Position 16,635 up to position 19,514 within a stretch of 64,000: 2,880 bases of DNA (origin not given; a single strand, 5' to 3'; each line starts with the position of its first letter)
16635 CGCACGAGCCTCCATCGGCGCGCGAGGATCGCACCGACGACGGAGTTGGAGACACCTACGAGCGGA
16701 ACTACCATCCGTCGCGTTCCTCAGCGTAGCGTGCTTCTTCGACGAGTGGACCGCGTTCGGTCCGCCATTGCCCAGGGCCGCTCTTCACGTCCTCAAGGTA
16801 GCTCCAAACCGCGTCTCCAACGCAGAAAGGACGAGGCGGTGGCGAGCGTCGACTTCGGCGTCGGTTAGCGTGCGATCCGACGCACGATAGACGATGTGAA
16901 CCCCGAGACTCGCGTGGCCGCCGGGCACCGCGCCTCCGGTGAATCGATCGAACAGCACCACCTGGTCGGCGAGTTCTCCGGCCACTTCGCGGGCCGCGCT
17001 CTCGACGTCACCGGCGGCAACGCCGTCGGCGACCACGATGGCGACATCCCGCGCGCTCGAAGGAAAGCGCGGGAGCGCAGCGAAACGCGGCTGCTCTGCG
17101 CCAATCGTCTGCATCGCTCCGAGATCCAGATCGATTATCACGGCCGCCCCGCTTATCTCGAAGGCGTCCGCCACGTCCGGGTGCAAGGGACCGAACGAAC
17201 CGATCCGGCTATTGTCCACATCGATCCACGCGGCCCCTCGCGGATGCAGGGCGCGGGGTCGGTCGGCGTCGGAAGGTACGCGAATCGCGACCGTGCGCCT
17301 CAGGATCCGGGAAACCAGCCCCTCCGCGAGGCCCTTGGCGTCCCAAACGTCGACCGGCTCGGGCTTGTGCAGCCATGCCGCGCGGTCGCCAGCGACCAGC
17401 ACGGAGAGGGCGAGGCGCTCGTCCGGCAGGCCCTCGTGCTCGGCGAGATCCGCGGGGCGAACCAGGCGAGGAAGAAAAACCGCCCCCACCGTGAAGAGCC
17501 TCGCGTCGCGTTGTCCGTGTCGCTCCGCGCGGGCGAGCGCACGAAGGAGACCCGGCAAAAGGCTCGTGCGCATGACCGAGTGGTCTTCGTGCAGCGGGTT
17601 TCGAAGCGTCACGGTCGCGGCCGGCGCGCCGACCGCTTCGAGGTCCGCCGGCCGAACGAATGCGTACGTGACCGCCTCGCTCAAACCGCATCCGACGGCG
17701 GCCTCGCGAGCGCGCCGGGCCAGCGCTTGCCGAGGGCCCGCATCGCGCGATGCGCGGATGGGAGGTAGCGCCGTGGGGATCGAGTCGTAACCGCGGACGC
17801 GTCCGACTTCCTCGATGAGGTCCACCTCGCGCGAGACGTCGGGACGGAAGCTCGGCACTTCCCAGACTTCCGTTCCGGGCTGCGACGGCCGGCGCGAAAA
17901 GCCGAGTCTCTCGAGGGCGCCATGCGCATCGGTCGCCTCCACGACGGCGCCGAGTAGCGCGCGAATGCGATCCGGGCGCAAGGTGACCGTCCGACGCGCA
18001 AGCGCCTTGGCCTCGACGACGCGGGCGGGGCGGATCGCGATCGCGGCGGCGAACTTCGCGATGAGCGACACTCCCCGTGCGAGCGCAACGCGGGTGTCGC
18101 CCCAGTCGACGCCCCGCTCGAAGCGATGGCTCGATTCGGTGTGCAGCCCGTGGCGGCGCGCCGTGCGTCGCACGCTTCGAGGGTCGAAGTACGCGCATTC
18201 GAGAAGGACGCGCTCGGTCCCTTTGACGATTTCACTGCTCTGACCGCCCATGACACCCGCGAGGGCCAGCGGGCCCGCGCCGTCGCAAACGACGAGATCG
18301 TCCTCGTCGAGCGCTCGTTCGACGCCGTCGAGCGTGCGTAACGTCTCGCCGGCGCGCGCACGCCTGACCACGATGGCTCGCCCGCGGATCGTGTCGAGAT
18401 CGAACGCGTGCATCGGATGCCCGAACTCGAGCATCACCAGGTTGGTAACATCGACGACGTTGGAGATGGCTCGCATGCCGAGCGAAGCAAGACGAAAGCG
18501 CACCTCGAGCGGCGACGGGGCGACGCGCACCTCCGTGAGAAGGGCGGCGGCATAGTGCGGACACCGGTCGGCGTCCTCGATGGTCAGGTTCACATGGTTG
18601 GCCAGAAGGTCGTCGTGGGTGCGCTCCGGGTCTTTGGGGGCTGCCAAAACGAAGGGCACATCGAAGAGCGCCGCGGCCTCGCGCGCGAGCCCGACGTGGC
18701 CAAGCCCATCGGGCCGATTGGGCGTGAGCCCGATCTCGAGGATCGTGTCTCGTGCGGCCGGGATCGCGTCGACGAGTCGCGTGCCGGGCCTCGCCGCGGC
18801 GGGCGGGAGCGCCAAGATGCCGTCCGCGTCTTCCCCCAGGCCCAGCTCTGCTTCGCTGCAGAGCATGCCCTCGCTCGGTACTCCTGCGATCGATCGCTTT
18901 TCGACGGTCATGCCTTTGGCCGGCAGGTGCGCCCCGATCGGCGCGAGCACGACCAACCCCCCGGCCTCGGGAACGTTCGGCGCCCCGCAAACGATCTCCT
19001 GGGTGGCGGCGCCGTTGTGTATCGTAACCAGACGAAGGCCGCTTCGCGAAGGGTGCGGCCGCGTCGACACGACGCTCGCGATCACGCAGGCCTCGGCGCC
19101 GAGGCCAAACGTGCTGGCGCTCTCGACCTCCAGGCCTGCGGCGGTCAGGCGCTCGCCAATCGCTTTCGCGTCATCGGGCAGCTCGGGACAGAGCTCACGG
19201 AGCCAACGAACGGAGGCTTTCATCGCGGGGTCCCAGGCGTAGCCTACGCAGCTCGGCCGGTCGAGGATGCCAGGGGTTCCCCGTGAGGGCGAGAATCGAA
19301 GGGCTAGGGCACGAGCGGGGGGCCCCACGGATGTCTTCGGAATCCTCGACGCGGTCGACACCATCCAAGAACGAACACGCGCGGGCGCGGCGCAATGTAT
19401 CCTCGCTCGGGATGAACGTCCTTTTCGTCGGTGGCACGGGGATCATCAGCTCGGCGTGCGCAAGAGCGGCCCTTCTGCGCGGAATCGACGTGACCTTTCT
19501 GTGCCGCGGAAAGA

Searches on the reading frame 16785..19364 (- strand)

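Call 29: search_protein_families(library=pfam, proteins=[window:16785-19364:-], max_evalue=0.00001)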
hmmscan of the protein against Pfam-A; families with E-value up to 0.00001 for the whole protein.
window:16785-19364:- (859 aa): 5 families
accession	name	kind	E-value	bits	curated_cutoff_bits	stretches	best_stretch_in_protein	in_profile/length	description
PF03483.22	B3_4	-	2.2e-64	216.7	29.3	1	268-439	2-173/174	B3/4 domain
PF17759.6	tRNA_synthFbeta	-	7.7e-49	166.5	22.4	1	529-748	1-214/214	Phenylalanyl tRNA synthetase beta chain CLM domain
PF03147.19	FDX-ACB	-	2e-23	83.1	31.1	1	765-858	1-94/94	Ferredoxin-fold anticodon binding domain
PF03484.21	B5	-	2.6e-15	56.8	28.6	1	460-526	1-67/67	tRNA synthetase B5 domain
PF01588.26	tRNA_bind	-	1.3e-10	41.7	27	1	94-195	2-95/96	Putative tRNA binding domain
